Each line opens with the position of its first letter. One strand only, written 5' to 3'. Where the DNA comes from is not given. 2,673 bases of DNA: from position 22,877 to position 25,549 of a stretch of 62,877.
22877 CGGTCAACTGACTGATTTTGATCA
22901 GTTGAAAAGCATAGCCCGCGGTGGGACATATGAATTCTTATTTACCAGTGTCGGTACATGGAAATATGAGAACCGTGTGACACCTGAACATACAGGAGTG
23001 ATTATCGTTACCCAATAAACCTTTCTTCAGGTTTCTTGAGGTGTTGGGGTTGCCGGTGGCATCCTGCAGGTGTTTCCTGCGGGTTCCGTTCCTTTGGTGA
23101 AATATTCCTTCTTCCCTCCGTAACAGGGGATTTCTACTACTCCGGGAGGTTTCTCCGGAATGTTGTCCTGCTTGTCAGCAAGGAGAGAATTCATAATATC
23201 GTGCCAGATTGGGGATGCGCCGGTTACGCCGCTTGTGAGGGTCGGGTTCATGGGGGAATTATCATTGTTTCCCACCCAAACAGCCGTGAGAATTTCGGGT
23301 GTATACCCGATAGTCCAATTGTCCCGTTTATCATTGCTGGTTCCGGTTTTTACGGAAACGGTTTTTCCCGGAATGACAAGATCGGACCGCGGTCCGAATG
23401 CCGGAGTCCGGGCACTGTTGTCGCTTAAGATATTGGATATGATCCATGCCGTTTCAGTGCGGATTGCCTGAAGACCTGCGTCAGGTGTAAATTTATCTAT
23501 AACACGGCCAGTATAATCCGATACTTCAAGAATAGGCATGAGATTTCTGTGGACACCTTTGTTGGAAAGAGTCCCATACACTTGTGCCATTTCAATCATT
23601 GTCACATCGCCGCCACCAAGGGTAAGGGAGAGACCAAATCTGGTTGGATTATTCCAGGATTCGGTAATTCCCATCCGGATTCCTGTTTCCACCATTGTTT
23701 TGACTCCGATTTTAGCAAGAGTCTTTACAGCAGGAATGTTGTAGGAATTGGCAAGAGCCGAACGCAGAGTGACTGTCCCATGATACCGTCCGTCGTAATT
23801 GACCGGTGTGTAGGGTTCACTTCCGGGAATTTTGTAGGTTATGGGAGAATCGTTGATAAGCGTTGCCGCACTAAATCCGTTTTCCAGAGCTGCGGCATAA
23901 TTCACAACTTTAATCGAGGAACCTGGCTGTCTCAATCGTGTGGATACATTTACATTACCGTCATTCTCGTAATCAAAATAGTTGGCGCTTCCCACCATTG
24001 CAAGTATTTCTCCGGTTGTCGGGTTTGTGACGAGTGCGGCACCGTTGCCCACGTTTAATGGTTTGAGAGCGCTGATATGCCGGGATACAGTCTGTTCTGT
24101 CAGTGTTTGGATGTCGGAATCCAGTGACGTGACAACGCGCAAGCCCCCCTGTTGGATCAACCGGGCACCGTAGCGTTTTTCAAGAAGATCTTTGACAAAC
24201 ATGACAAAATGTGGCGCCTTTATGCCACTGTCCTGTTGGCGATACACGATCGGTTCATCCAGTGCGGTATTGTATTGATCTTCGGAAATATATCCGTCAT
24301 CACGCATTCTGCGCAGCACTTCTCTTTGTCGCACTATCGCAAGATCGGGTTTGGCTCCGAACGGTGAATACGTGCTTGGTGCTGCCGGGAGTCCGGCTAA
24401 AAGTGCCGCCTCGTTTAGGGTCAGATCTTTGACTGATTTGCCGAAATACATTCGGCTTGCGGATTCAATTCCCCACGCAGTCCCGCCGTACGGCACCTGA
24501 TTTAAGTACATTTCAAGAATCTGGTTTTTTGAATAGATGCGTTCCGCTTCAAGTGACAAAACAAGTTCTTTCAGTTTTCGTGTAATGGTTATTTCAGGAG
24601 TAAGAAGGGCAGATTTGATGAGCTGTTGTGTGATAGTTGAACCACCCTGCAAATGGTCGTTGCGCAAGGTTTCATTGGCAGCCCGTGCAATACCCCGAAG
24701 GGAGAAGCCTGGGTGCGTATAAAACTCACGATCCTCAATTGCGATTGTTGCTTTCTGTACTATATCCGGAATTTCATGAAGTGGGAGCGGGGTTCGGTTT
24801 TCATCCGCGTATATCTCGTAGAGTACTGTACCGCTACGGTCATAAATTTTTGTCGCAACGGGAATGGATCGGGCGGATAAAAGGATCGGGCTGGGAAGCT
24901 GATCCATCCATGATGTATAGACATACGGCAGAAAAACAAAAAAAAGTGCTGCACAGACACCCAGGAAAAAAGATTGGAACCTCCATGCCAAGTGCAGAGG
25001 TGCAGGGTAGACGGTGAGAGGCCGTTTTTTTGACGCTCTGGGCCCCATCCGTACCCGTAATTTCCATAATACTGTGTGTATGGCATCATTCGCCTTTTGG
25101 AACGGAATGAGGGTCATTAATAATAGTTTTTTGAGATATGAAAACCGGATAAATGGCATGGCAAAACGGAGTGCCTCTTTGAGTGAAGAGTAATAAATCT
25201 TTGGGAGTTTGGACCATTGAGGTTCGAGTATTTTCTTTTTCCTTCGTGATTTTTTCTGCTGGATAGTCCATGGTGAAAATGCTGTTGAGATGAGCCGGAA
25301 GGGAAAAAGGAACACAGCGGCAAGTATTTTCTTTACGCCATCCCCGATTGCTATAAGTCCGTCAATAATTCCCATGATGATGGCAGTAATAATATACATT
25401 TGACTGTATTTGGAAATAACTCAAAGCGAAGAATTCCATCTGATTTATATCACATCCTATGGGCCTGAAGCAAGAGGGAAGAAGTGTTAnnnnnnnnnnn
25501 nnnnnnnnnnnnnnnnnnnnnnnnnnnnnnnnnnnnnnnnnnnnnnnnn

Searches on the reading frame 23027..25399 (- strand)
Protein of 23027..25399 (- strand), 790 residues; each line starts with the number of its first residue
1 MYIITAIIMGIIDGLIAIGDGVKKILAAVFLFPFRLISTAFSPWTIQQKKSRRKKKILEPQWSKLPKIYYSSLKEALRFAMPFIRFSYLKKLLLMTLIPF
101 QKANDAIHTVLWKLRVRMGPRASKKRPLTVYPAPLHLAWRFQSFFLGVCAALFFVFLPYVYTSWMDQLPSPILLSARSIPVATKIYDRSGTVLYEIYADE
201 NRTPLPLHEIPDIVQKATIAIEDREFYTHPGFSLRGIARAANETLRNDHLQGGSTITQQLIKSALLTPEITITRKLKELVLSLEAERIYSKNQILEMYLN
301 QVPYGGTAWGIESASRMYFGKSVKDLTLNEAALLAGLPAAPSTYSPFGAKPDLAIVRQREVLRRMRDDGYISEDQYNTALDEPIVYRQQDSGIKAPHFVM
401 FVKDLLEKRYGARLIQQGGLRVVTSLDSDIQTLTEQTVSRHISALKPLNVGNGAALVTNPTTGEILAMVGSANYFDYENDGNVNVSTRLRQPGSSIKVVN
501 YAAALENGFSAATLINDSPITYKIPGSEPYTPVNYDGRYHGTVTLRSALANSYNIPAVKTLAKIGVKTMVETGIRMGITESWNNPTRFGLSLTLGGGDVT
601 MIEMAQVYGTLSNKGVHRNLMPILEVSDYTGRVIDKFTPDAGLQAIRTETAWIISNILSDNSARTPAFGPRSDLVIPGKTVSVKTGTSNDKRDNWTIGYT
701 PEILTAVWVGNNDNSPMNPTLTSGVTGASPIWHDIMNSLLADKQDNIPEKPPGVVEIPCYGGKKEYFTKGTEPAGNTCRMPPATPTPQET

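Call 11: search_protein_families(library=pfam, proteins=[window:23027-25399:-], max_evalue=0.001)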
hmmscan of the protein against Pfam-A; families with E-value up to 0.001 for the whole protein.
window:23027-25399:- (790 aa): 2 families
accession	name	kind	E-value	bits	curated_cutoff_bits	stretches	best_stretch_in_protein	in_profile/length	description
PF00912.28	Transgly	-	4.1e-60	202.7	27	1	190-365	2-177/178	Transglycosylase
PF00905.27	Transpeptidase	-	1.1e-27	97.4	22.1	1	453-721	1-283/299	Penicillin binding protein transpeptidase domain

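Call 25: find_encoding_contigs(protein=window:23027-25399:-, flank=10000, max_places=6)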
Protein window:23027-25399:- (790 aa): no gene with exactly this product is on record in the collection.

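Call 92: find_related_loci(query=window:23027-25399:-, collection=metagenome_contigs, flank=10000)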
Query window:23027-25399:- (790 aa) in metagenome_contigs; peptide patterns used: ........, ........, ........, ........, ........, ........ (x = any residue, [..] = any of these).
600 stretches matched a pattern (row limit reached: there are more); 534 encode a relative of the query (tblastn E <= 1e-3); the best 80 are kept; 79 distinct loci.
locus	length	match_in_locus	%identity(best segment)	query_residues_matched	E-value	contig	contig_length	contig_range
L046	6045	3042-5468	56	7-778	0e+0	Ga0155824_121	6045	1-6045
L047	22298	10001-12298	58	3-787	0e+0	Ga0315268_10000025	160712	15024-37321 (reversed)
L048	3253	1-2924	66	141-778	0e+0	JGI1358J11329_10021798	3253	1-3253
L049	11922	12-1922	66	141-778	0e+0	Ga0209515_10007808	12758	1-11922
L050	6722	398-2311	65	140-778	0e+0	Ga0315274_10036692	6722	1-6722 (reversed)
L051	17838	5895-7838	65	144-787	0e+0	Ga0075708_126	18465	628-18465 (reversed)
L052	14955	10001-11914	66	138-778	0e+0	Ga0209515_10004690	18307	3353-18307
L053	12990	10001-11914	64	140-778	0e+0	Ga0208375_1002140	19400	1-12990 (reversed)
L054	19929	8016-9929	64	140-778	0e+0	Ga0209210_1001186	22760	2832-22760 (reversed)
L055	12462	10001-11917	64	139-778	0e+0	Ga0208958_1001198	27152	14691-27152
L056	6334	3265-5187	63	137-778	0e+0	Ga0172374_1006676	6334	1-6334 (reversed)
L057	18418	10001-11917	63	139-778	0e+0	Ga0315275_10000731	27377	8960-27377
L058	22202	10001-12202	58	4-778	0e+0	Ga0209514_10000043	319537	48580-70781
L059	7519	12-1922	66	141-778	0e+0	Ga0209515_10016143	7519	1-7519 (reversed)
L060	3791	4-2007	64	111-778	0e+0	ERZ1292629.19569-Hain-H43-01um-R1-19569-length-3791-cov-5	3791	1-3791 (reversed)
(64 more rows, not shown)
